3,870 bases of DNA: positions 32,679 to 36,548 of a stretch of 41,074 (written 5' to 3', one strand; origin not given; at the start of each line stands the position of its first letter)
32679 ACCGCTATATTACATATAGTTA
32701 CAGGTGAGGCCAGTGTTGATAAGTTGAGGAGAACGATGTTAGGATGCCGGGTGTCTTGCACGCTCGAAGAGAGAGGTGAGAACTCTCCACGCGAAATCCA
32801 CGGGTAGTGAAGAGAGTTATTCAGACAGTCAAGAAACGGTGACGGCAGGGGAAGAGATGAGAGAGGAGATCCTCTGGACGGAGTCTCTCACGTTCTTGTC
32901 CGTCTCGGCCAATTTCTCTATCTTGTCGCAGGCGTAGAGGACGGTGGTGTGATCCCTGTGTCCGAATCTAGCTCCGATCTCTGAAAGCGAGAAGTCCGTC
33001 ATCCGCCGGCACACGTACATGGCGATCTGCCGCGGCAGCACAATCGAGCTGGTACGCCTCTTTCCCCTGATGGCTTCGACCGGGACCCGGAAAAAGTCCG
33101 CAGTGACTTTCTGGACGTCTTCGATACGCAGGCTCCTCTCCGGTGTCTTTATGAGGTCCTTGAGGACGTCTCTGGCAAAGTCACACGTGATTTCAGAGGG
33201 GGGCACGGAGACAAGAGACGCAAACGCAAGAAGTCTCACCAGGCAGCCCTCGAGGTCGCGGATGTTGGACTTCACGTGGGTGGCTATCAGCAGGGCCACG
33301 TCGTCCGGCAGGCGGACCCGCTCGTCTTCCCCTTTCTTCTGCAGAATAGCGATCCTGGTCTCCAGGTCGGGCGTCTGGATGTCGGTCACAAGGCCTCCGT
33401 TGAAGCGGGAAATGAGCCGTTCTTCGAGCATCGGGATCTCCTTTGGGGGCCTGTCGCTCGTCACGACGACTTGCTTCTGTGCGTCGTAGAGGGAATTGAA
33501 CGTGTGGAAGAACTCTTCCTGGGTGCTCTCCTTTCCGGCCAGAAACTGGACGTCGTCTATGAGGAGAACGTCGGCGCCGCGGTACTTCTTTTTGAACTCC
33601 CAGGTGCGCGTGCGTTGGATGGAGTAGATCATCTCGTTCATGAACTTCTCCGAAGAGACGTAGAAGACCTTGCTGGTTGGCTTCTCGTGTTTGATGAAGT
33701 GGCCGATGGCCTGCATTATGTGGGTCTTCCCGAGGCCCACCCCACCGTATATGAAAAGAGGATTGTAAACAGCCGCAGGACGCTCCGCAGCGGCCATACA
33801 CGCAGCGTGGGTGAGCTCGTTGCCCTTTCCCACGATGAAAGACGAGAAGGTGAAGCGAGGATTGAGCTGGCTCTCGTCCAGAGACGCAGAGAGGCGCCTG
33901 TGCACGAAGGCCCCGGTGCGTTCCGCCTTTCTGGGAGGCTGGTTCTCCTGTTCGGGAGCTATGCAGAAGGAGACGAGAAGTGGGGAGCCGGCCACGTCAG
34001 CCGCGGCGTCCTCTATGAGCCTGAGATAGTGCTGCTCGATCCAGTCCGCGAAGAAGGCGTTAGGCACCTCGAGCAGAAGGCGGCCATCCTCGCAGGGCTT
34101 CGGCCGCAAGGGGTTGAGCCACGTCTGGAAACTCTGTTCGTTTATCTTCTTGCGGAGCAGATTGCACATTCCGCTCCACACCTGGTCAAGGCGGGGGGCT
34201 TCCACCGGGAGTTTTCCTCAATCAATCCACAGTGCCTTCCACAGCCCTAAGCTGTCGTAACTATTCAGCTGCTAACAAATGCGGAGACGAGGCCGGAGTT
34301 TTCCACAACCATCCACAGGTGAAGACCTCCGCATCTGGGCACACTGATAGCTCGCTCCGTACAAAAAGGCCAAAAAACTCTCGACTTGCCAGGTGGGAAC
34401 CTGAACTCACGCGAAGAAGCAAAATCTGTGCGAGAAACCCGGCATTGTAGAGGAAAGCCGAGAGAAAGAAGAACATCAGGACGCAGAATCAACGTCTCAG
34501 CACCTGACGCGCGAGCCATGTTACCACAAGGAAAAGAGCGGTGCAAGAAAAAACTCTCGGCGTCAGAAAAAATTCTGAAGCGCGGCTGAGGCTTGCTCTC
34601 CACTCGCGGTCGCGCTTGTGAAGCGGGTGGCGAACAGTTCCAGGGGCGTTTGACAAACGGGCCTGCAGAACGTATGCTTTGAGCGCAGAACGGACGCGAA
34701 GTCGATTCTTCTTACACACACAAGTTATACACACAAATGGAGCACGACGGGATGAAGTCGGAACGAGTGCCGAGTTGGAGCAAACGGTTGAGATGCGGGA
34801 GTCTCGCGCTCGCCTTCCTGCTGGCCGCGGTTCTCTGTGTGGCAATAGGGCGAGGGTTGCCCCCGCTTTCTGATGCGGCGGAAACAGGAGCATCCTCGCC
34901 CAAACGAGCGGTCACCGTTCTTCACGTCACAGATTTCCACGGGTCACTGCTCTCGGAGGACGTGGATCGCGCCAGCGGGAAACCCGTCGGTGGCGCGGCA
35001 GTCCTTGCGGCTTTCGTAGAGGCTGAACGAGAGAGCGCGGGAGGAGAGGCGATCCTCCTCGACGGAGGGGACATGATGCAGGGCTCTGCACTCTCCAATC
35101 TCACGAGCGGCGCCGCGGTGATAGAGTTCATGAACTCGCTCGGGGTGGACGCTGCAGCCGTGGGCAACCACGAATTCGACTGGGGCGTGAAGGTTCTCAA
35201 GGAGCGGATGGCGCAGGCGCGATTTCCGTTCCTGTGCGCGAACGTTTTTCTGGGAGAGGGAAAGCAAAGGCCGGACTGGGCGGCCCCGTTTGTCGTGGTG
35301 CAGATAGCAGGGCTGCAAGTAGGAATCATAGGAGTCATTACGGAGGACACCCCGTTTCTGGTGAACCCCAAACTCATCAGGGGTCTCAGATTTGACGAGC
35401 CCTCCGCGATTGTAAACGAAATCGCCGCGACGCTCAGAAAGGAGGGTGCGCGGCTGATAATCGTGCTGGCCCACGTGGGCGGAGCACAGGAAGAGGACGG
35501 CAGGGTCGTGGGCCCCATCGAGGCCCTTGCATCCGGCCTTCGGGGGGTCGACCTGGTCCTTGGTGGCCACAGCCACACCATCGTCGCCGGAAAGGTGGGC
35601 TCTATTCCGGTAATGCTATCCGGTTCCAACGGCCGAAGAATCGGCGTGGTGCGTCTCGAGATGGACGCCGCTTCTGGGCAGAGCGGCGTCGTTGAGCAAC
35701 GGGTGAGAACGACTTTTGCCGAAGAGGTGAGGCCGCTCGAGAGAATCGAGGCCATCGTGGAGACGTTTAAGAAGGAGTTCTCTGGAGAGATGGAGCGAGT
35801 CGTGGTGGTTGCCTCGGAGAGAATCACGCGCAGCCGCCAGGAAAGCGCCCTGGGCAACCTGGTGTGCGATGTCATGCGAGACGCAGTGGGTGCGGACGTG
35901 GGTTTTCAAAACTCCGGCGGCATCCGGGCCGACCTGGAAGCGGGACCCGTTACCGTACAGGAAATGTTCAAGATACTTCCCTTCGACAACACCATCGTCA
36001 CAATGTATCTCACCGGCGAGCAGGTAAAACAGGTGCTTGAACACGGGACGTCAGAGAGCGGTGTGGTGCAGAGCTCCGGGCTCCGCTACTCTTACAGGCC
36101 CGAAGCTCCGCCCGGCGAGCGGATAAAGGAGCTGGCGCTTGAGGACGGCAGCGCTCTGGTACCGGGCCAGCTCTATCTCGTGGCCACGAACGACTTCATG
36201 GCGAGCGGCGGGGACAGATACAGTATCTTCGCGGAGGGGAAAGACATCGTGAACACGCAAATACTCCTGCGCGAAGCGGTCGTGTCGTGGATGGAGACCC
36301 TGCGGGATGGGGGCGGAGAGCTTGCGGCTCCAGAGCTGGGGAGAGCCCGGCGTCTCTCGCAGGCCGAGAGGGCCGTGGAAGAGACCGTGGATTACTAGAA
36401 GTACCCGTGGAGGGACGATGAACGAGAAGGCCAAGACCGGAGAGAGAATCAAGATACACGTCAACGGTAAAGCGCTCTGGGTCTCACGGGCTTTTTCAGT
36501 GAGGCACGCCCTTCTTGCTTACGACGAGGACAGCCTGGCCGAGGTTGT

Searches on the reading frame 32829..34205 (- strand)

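Call 20: search_protein_families(library=pfam, proteins=[window:32829-34205:-], max_evalue=0.001)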
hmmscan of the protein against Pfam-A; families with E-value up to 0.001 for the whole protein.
window:32829-34205:- (458 aa): 7 families
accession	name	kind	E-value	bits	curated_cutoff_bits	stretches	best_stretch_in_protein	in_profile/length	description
PF00308.24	Bac_DnaA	-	2.4e-68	229.8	23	1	114-275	1-162/162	Bacterial DnaA ATPAse domain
PF08299.17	Bac_DnaA_C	-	6.6e-29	100.2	31.5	1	361-429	1-69/69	Bacterial dnaA protein helix-turn-helix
PF11638.13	DnaA_N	-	1.4e-19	70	24.6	1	8-69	2-64/65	DnaA N-terminal domain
PF01695.23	IstB_IS21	-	7e-08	32.7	24.1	1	150-253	95-195/238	IstB-like ATP binding protein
PF00004.35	AAA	-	3.3e-05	24.8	21.2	1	151-261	2-119/131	ATPase family associated with various cellular activities (AAA)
PF13401.12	AAA_22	-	0.00042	21.1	27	0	190-246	73-116/130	AAA domain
PF13173.12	AAA_14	-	0.00049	20.6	27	0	149-249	4-96/129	AAA domain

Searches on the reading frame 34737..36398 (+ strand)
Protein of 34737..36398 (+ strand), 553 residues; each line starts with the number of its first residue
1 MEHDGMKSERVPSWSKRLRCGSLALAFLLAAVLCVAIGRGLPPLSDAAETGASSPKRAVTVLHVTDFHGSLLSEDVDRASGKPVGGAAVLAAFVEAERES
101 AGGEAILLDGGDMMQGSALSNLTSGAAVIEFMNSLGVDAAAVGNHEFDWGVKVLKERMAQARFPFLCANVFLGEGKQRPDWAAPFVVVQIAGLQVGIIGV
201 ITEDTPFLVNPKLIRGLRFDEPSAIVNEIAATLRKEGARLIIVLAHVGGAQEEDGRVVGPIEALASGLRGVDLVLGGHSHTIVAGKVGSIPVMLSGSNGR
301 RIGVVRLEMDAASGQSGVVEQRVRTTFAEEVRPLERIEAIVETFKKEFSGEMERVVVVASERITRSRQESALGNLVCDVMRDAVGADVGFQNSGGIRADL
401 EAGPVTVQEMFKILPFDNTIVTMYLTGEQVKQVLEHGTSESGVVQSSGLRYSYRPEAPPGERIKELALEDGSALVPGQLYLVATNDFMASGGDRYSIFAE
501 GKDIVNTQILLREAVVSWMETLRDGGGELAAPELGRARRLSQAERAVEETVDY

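Call 20: search_protein_families(library=pfam, proteins=[window:34737-36398:+], max_evalue=0.001)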
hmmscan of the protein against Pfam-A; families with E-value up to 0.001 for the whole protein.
window:34737-36398:+ (553 aa): 4 families
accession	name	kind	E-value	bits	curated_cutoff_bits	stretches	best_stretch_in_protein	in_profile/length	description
PF02872.23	5_nucleotid_C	-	2.6e-43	148.3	23.6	1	363-500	12-158/158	5'-nucleotidase, C-terminal domain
PF00149.33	Metallophos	-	8.8e-09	36.5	21.5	1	60-280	2-189/191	Calcineurin-like phosphoesterase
PF09587.15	PGA_cap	-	4.7e-07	30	27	1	94-282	37-233/255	Bacterial capsule synthesis protein PGA_cap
PF21953.1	NadN_nucleosid_C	-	3.6e-05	24.3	27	1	362-438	14-93/199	NAD nucleotidase, C-terminal domain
